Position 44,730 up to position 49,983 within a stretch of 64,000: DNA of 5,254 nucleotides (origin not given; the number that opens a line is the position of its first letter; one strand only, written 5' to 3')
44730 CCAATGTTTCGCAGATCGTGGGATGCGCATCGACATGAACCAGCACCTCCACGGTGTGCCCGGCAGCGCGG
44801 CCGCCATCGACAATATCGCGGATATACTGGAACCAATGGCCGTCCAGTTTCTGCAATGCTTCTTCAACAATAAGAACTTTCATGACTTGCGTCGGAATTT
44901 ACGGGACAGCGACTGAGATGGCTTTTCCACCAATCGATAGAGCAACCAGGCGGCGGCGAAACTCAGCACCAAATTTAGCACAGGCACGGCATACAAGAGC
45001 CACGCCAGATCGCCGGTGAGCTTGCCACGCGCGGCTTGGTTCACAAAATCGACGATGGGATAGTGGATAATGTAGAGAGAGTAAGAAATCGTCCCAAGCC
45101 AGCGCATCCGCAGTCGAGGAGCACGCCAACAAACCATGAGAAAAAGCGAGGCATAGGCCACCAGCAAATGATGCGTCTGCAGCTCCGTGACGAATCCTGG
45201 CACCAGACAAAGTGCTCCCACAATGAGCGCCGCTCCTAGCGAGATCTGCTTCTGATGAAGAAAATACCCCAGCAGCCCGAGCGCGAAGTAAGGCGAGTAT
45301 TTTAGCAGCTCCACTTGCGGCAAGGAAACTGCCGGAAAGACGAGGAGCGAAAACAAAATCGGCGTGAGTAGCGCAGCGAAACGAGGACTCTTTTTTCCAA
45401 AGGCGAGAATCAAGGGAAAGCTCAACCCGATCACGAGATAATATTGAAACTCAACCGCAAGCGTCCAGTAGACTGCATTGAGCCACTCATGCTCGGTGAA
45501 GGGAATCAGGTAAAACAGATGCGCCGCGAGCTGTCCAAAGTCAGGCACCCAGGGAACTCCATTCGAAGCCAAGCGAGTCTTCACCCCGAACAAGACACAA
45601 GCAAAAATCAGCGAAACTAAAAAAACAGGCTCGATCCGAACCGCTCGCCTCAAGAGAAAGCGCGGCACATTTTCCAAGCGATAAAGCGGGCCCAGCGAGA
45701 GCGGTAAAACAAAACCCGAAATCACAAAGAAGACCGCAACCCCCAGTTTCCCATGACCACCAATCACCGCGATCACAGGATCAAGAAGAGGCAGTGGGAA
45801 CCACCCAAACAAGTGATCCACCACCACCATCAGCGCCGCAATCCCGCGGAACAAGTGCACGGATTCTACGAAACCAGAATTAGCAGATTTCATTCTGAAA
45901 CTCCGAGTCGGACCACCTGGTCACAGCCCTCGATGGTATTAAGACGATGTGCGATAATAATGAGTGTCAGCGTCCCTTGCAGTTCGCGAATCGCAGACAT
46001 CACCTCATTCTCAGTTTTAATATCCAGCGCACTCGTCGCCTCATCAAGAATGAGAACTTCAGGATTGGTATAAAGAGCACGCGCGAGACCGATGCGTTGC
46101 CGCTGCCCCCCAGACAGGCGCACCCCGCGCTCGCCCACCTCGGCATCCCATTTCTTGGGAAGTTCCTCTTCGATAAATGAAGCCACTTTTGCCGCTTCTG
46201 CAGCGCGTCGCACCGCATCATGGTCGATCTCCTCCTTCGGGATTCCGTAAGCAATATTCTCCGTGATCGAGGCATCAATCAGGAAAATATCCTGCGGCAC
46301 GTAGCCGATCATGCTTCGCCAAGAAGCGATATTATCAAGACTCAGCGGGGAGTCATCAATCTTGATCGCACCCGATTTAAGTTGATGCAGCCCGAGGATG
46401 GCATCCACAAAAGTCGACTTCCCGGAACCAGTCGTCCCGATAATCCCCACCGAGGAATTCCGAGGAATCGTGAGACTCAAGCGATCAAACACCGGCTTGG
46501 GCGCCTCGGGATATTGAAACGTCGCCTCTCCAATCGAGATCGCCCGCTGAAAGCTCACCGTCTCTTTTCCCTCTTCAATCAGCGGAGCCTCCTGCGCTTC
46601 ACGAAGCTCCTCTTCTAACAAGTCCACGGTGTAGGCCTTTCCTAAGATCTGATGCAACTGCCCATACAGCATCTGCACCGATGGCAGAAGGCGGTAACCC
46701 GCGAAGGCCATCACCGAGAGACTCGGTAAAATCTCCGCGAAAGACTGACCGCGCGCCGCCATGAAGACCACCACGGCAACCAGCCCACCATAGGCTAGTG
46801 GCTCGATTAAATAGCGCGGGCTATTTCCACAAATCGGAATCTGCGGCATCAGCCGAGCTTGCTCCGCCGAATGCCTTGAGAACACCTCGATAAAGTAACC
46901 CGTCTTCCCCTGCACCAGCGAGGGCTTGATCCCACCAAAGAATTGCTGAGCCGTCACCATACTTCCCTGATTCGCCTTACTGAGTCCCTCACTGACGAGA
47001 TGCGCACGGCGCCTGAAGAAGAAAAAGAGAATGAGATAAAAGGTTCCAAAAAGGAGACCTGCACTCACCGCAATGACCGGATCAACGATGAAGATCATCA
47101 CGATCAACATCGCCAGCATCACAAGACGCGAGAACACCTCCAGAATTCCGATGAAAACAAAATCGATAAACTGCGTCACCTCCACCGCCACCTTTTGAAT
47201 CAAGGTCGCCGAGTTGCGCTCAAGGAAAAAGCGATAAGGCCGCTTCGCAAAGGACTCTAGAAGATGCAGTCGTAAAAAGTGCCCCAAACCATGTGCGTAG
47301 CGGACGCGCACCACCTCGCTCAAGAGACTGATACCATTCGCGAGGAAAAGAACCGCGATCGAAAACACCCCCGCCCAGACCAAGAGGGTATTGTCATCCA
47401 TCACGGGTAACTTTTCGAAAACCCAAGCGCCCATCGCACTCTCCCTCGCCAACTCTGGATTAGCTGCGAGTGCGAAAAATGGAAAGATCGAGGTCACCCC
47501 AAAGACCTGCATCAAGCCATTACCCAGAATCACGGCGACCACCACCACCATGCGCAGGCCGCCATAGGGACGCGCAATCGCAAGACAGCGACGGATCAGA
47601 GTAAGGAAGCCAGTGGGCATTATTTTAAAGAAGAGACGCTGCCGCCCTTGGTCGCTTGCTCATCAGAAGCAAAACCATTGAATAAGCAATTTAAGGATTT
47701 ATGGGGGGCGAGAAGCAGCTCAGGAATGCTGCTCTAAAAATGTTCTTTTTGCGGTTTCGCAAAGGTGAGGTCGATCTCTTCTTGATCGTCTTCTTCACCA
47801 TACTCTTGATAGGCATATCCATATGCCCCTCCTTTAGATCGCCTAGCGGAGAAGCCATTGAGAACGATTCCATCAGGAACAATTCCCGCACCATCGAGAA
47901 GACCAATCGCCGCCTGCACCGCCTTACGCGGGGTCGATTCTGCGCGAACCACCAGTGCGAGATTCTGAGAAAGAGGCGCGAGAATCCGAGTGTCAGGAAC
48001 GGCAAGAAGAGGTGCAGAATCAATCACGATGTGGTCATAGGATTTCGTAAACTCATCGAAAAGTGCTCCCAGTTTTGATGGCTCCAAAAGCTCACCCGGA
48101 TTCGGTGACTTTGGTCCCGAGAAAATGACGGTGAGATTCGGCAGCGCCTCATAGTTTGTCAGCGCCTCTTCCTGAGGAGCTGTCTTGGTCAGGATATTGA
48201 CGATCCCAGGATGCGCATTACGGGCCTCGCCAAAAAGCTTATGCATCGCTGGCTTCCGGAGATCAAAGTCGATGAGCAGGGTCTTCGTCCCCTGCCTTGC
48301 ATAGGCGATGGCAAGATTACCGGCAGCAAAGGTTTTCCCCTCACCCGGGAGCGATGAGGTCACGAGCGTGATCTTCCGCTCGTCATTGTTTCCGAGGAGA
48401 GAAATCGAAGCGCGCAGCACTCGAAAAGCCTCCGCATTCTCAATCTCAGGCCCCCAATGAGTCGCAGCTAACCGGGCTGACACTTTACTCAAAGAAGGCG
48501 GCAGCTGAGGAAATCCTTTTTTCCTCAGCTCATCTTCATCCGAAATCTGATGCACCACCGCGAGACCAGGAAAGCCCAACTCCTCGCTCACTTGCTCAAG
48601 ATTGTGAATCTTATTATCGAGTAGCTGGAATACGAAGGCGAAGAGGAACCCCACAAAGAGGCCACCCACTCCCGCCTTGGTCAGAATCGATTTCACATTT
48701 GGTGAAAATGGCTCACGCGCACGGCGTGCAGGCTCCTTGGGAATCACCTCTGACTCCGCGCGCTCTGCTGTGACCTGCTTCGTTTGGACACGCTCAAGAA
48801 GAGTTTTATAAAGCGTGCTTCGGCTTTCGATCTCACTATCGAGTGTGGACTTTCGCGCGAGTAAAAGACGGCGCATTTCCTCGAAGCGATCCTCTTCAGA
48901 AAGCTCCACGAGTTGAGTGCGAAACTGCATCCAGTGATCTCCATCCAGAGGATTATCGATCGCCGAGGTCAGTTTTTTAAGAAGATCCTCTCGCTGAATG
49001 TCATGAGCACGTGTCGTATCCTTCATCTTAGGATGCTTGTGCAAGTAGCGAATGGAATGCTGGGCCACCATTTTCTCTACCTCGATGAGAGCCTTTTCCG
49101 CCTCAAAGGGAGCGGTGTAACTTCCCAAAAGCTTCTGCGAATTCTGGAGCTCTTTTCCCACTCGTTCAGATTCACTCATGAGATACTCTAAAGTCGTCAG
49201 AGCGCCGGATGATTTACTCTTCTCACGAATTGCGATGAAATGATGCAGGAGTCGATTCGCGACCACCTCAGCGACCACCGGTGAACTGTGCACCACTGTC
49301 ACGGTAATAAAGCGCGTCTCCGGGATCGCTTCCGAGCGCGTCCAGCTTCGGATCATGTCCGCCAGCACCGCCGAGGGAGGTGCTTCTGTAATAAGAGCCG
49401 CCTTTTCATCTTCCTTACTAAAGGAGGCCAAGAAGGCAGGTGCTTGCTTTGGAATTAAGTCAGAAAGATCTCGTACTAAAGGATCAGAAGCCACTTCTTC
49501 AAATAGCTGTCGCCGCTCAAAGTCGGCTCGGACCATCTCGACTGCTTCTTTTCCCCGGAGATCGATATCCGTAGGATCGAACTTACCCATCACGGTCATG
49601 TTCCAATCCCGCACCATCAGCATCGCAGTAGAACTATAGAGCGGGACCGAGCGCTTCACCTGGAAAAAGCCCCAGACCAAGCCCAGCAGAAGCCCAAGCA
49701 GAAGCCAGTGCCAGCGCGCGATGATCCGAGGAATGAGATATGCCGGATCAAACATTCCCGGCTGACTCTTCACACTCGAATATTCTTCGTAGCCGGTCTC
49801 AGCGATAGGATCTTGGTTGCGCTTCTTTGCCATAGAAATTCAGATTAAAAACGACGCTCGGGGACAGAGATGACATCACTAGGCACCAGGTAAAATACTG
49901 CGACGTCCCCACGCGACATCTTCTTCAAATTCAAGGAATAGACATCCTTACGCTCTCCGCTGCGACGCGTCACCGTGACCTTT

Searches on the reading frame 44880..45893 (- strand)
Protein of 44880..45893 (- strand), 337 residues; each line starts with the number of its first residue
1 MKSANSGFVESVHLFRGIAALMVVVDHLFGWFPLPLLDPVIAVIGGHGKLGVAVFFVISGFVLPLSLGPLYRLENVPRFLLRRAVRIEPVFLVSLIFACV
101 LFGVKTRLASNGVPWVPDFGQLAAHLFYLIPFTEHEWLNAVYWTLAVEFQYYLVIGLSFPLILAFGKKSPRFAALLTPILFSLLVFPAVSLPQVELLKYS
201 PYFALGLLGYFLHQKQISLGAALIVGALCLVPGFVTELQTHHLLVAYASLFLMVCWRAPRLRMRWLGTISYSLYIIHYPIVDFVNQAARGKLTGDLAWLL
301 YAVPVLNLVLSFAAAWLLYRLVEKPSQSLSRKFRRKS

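Call 12: search_protein_families(library=pfam, proteins=[window:44880-45893:-], max_evalue=0.001)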
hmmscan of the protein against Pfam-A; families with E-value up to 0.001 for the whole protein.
window:44880-45893:- (337 aa): 1 family
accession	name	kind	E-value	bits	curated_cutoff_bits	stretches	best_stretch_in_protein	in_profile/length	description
PF01757.29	Acyl_transf_3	-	1.1e-22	81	31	1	11-319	3-325/326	Acyltransferase domain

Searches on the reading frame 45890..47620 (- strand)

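Call 12: search_protein_families(library=pfam, proteins=[window:45890-47620:-], max_evalue=0.001)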
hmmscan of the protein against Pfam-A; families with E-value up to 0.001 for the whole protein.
window:45890-47620:- (576 aa): 4 families
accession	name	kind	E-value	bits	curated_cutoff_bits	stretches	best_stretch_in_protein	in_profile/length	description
PF00005.33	ABC_tran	-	4.7e-30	105.4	25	1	379-530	2-137/137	ABC transporter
PF02463.25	SMC_N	-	2e-10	40.9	40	1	390-572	26-211/220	RecF/RecN/SMC N terminal domain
PF13555.12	AAA_29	-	1.3e-05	25.3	27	1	378-409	12-43/61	P-loop containing region of AAA domain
PF00664.28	ABC_membrane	-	0.00023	21.4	28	1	77-232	36-191/274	ABC transporter transmembrane region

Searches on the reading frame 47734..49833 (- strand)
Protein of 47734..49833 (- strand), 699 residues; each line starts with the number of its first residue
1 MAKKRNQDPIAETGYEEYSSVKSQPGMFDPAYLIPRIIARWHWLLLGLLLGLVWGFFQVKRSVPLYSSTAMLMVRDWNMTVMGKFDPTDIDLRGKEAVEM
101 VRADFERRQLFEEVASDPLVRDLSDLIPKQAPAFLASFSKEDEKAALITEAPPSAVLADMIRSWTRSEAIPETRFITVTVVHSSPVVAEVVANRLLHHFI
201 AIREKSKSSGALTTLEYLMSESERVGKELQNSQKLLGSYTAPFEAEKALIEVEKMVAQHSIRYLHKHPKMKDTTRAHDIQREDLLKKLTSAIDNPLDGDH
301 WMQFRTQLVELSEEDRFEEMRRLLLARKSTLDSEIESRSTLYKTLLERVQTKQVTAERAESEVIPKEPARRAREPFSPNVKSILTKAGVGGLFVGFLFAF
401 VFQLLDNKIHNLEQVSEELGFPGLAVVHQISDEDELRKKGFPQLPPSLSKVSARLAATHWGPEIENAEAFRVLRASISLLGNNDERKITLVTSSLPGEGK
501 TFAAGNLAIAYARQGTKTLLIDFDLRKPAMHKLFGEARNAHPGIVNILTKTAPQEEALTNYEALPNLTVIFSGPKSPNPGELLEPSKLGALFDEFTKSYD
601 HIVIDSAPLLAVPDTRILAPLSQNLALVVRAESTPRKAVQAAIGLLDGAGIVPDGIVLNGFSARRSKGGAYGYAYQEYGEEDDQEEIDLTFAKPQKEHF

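Call 12: search_protein_families(library=pfam, proteins=[window:47734-49833:-], max_evalue=0.001)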
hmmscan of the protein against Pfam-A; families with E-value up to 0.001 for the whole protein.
window:47734-49833:- (699 aa): 4 families
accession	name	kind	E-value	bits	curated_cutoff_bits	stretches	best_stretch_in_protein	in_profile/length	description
PF13614.12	AAA_31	-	6.3e-09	36.5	27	1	496-618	11-137/177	AAA domain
PF01656.29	CbiA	-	3.3e-06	27.5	25.4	1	497-547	9-58/125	CobQ/CobB/MinD/ParA nucleotide binding domain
PF13807.11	GNVR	-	0.00016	21.9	27.7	1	331-401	9-79/82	G-rich domain on putative tyrosine kinase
PF10609.15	ParA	-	0.00036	20.5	27.1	1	487-539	4-56/246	NUBPL iron-transfer P-loop NTPase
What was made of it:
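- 47734..49833 (-): Wzc-like chain-length determinant / tyrosine kinase. GNVR plus AAA_31 domains (call 12).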
